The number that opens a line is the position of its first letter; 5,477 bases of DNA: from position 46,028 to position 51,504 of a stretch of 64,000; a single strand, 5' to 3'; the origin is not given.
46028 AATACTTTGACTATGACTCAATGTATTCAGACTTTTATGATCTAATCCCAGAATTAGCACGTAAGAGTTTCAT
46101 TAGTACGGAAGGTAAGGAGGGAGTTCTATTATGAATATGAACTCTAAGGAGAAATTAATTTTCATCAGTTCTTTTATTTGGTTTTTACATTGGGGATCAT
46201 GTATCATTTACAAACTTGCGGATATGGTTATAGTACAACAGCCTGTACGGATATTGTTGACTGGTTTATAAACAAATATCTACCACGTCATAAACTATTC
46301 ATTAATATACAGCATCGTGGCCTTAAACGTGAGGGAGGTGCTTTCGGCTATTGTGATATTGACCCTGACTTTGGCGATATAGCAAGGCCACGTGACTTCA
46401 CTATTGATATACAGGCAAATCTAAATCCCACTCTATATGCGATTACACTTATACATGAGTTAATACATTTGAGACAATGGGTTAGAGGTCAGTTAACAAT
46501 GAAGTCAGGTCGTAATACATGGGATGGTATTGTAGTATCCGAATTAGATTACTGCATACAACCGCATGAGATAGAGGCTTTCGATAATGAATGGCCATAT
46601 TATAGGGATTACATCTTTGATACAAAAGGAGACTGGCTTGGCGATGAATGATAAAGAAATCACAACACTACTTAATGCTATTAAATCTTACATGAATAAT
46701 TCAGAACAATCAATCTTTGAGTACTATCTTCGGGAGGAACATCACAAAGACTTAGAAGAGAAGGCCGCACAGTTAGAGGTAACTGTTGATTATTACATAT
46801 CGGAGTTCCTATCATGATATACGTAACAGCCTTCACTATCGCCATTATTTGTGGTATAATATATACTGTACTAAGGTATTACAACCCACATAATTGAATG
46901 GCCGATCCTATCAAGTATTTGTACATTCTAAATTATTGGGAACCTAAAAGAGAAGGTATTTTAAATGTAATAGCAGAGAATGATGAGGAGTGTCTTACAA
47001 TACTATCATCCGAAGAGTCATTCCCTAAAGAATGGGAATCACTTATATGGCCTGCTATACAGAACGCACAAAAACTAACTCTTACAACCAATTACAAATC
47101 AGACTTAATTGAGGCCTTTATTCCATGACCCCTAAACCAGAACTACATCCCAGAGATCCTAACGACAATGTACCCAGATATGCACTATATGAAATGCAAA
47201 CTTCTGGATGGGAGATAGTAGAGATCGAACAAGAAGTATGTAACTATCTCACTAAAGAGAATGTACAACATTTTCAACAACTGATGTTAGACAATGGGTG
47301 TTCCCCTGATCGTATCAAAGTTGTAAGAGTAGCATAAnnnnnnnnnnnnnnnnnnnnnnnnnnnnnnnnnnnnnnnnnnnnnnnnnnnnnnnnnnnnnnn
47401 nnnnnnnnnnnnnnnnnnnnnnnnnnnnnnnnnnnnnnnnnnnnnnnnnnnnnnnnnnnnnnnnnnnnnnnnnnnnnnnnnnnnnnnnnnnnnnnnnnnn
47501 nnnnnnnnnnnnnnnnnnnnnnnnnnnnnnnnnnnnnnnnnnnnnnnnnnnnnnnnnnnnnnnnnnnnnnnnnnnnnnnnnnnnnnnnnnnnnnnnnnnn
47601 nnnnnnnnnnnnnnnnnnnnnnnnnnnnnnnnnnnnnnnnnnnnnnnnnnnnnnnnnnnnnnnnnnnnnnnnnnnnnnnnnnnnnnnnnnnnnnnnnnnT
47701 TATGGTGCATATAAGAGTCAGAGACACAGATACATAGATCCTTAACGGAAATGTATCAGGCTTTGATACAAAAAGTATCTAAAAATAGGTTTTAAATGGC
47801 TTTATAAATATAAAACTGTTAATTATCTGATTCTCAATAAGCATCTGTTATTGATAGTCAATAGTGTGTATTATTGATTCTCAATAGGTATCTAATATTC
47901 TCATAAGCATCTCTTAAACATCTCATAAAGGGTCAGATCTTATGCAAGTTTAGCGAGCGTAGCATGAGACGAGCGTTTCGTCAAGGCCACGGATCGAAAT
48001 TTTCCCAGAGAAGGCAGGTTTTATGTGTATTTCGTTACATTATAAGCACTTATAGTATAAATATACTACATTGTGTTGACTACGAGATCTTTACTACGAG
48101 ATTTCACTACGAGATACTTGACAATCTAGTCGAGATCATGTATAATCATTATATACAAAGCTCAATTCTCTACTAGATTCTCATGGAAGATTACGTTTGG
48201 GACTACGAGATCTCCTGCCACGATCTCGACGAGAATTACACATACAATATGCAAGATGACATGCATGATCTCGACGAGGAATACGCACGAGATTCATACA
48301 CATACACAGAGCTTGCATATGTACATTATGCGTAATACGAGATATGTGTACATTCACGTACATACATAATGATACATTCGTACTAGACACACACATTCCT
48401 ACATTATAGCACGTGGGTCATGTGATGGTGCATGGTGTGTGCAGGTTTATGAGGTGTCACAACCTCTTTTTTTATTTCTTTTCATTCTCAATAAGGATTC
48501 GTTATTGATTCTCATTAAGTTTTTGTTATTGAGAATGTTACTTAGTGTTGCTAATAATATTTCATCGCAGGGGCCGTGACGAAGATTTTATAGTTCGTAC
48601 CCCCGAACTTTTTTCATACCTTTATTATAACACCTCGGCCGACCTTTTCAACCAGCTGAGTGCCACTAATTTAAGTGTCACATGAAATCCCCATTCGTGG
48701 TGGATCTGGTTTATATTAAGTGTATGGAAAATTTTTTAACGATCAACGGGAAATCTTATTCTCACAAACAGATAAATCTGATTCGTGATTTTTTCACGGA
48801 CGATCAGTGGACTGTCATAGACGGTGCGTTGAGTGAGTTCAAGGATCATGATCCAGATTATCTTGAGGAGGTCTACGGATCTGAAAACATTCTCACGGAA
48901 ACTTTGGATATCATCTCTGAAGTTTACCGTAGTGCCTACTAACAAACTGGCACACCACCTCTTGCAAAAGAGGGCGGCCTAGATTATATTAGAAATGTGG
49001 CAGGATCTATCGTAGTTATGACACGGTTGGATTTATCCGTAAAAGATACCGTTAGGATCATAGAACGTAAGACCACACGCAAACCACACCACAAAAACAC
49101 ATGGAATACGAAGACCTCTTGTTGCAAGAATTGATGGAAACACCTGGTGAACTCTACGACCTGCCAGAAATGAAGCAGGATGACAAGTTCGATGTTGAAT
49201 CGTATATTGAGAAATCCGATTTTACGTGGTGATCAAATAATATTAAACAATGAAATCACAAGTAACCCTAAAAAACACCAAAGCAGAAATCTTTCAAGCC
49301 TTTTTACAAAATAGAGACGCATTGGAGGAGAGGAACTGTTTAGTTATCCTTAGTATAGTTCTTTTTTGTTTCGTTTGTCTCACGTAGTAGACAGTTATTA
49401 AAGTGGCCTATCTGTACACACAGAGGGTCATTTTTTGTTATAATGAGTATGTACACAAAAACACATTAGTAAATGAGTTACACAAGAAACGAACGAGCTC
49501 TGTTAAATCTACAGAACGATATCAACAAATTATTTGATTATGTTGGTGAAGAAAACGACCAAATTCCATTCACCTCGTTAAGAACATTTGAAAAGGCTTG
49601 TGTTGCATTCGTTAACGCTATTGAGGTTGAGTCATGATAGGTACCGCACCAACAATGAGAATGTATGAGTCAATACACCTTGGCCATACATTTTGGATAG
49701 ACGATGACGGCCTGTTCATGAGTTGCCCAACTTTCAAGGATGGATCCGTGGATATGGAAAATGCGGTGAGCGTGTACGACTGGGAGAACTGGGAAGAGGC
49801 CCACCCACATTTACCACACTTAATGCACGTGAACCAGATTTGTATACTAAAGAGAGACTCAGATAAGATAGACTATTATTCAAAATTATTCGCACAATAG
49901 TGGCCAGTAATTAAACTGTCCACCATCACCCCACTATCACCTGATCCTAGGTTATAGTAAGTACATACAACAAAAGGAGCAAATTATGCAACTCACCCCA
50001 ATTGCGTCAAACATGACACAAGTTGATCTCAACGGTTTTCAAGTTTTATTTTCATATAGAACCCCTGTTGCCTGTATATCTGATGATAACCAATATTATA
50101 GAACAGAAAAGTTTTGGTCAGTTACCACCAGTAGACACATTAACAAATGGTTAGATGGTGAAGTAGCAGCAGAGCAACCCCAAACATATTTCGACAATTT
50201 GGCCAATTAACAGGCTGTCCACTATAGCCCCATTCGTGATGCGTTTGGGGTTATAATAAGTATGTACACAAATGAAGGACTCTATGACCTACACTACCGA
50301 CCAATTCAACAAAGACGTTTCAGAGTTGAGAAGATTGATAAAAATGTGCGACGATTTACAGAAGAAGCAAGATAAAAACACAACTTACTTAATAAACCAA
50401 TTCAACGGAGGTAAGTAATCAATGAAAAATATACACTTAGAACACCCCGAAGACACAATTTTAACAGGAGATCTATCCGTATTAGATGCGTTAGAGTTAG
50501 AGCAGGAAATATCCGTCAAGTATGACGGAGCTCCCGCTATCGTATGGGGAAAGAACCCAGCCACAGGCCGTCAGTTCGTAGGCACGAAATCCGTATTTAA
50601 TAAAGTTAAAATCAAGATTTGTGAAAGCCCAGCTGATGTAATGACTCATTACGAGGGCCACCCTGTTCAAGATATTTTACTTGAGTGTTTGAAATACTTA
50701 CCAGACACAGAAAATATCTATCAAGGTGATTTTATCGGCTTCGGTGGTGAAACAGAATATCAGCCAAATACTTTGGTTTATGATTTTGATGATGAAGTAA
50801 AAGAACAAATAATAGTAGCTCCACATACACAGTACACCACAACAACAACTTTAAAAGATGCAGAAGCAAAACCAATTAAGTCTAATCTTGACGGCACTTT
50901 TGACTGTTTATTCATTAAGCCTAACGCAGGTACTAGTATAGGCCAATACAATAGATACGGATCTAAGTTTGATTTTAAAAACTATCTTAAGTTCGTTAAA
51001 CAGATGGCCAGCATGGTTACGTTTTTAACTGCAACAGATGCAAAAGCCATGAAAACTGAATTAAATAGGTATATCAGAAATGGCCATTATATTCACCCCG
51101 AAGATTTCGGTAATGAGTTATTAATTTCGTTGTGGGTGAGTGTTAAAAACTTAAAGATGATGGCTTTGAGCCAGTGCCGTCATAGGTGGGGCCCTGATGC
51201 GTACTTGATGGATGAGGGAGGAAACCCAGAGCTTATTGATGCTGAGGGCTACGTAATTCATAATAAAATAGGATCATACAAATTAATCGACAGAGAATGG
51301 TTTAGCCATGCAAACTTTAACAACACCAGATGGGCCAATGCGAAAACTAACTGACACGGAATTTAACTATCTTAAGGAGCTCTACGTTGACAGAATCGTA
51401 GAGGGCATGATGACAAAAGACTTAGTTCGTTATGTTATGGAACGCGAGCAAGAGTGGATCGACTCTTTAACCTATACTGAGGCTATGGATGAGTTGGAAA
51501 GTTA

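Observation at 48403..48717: One palindrome serving two divergent promoters, plus a second leftward promoter firing into the non-coding region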

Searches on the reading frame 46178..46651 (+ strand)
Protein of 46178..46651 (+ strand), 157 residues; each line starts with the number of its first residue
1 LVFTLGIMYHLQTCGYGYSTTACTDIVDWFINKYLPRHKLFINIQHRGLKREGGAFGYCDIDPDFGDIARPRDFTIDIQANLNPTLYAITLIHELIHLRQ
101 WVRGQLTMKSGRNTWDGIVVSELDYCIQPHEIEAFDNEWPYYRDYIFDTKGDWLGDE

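Call 9: search_protein_families(library=phrogs, proteins=[window:46178-46651:+])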
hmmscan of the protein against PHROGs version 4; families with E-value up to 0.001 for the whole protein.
window:46178-46651:+ (157 aa): 2 families
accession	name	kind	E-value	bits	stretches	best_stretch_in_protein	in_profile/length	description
phrog_10499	-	unknown function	2e-35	123.3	1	11-147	5-143/149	-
phrog_16532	-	unknown function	2.6e-10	41.7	1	42-146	41-135/138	-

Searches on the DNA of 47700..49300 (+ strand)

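Call 3: search_dna_similar(query=window:47700-49300:+, collection=phages, mode=near, max_rows=30)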
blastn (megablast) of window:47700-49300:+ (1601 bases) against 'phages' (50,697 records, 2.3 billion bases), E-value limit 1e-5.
No match.

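Call 67: search_rna_families(source=window, start=47700, end=48800, threshold=evalue, max_evalue=5)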
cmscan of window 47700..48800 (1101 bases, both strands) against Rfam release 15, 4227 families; matches with E-value up to 5: 4.
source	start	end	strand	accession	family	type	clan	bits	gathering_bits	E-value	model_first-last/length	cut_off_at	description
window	48281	48365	-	RF04176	mir-3149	Gene; miRNA;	-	20.7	100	0.56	1-83/83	no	mir-3149 microRNA precursor family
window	48316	48367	-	RF04217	mir-297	Gene; miRNA;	-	18.1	90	4.4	1-71/71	no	mir-297 microRNA precursor family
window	48332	48407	-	RF04052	mir-466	Gene; miRNA;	-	17.2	85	4.2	1-80/80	no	mir-466 microRNA precursor family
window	48124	48178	-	RF03387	mir-1902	Gene; miRNA;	-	16.6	80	4.9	1-79/79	no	mir-1902 microRNA precursor family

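Call 73: search_dna_similar(query=window:48520-48700:+, collection=phages, mode=distant, max_evalue=1, max_rows=30)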
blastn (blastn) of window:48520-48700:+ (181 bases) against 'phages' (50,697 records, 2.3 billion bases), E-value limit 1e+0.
Records with a match: 10; places in all: 10; records where one place covers at least 80% of the query: 0.
Best place of each record, by identity: 90-95% 4; 80-90% 6.
By first word of the organism name: Prochlorococcus 4; Cyanophage 3; Synechococcus 2; Marine 1.
By host as written in the record: Synechococcus sp. WH8109 3; - 2; Prochlorococcus sp. NATL1A 2; Synechococcus sp. 2; Prochlorococcus marinus NATL2A 1.
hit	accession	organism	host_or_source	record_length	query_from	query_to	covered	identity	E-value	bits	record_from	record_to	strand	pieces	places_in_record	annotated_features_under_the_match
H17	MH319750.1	Marine virus AG-345-F15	single cell amplified by WGA-X; seawater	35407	32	68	20%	89.2%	3e-4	50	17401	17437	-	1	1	record has no annotation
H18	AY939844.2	Prochlorococcus phage P-SSM2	Prochlorococcus sp. NATL1A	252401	32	64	18%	90.9%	4e-3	47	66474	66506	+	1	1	none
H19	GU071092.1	Prochlorococcus phage P-SSM2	-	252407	32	64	18%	90.9%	4e-3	47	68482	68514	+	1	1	none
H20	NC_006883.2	Prochlorococcus phage P-SSM2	Prochlorococcus sp. NATL1A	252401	32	64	18%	90.9%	4e-3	47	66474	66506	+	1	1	none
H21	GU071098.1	Synechococcus phage S-SSM7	Synechococcus sp. WH8109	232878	129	163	19%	85.7%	2e-1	42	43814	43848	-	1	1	hypothetical protein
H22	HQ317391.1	Cyanophage S-SSM6a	Synechococcus sp. WH8109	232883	129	163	19%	85.7%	2e-1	42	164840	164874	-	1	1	hypothetical protein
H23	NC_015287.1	Synechococcus phage S-SSM7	Synechococcus sp. WH8109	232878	129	163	19%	85.7%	2e-1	42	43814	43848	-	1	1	hypothetical protein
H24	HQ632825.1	Prochlorococcus phage P-SSM5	Prochlorococcus marinus NATL2A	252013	32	63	18%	90.6%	1e-2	46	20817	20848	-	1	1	none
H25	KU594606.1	Cyanophage S-RIM32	Synechococcus sp.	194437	141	174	19%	85.3%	6e-1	40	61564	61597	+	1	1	none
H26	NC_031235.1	Cyanophage S-RIM32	Synechococcus sp.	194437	141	174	19%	85.3%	6e-1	40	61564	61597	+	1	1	none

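Call 74: get_annotated_region(hit=H20, flank=1500)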
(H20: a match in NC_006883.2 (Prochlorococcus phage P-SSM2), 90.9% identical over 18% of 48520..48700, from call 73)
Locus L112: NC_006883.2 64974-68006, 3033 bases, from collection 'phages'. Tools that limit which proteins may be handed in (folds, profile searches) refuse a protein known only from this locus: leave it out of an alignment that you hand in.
description: Prochlorococcus phage P-SSM2, complete genome.
organism: Prochlorococcus phage P-SSM2 (NCBI taxid 268746)
taxonomy: Viruses; Duplodnaviria; Heunggongvirae; Uroviricota; Caudoviricetes; Kyanoviridae; Salacisavirus; Salacisavirus pssm2
host: Prochlorococcus sp. NATL1A; source: -; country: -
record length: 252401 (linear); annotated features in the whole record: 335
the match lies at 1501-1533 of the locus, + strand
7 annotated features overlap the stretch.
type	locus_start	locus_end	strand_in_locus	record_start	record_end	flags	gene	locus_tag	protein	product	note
CDS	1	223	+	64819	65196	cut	-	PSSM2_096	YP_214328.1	hypothetical protein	T4-GC: 92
CDS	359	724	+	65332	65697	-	-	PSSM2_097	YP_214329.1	hypothetical protein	T4-GC: 93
CDS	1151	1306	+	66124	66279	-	-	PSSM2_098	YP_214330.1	hypothetical protein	T4-GC: 94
CDS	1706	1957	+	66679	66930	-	-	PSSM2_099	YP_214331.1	hypothetical protein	T4-GC: 95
CDS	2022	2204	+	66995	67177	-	-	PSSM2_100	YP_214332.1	hypothetical protein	T4-GC: 96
CDS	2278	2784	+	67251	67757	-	-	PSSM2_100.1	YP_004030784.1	hypothetical protein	T4-GC: 2880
CDS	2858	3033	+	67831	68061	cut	-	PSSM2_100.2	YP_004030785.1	hypothetical protein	T4-GC: 387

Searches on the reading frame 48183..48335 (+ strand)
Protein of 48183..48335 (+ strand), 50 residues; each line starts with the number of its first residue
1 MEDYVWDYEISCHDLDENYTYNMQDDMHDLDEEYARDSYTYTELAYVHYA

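Call 17: find_related_loci(query=window:48183-48335:+, collection=viral_contigs, flank=3000)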
Query window:48183-48335:+ (50 aa) in viral_contigs; peptide patterns used: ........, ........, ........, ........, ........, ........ (x = any residue, [..] = any of these).
7 stretches matched a pattern; 6 encode a relative of the query (tblastn E <= 1e-3); 6 distinct loci.
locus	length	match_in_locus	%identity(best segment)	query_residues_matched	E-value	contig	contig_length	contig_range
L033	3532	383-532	100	1-50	8e-30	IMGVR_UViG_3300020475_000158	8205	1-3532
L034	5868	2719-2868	100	1-50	8e-30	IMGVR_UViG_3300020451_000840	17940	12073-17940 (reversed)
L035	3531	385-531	84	1-50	4e-23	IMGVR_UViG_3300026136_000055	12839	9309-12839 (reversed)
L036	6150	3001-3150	88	1-50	6e-23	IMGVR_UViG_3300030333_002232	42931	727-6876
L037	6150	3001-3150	82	1-50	2e-21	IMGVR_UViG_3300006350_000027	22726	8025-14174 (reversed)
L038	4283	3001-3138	78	5-50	1e-20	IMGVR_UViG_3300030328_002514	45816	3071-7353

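Call 63: search_dna_similar(query=window:48183-48335:+, collection=phages, mode=protein, max_evalue=0.01, max_rows=25)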
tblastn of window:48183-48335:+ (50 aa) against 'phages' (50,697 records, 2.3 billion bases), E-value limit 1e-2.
Records with a match: 1; places in all: 1; records where one place covers at least 80% of the query: 1.
Best place of each record, by identity: <60% 1.
By first word of the organism name: Marine 1.
By host as written in the record: - 1.
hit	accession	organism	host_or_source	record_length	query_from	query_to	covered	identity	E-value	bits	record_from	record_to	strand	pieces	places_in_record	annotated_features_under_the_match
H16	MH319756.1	Marine virus AG-345-L05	single cell amplified by WGA-X; seawater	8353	4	50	94%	58.3%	1e-8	54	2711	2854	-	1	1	record has no annotation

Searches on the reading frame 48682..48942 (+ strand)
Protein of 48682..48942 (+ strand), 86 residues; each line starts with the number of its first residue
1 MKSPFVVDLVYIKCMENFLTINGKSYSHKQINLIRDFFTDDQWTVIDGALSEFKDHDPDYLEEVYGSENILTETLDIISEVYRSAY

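Call 9: search_protein_families(library=phrogs, proteins=[window:48682-48942:+])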
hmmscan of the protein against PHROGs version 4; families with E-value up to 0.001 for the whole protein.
window:48682-48942:+ (86 aa): 1 family
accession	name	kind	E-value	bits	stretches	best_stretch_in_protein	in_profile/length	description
phrog_35733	-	unknown function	1.7e-06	29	1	33-63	12-43/63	-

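Call 16: find_related_loci(query=window:48724-48942:+, collection=viral_contigs, flank=4000)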
Query window:48724-48942:+ (72 aa) in viral_contigs; peptide patterns used: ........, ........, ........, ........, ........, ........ (x = any residue, [..] = any of these).
9 stretches matched a pattern; 4 encode a relative of the query (tblastn E <= 1e-3); 4 distinct loci.
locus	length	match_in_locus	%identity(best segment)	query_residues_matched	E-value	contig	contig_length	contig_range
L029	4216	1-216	100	1-72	9e-47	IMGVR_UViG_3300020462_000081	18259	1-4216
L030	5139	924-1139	100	1-72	9e-47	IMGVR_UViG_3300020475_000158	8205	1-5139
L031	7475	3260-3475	100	1-72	9e-47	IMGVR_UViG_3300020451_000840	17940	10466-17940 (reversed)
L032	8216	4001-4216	88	1-72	3e-41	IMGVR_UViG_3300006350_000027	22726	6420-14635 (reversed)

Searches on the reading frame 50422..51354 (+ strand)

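Call 9: search_protein_families(library=phrogs, proteins=[window:50422-51354:+])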
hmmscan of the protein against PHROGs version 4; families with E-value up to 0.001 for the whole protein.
window:50422-51354:+ (310 aa): 1 family
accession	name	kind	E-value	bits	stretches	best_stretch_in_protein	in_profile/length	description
phrog_455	-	unknown function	3.4e-114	384.9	1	1-306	23-342/764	-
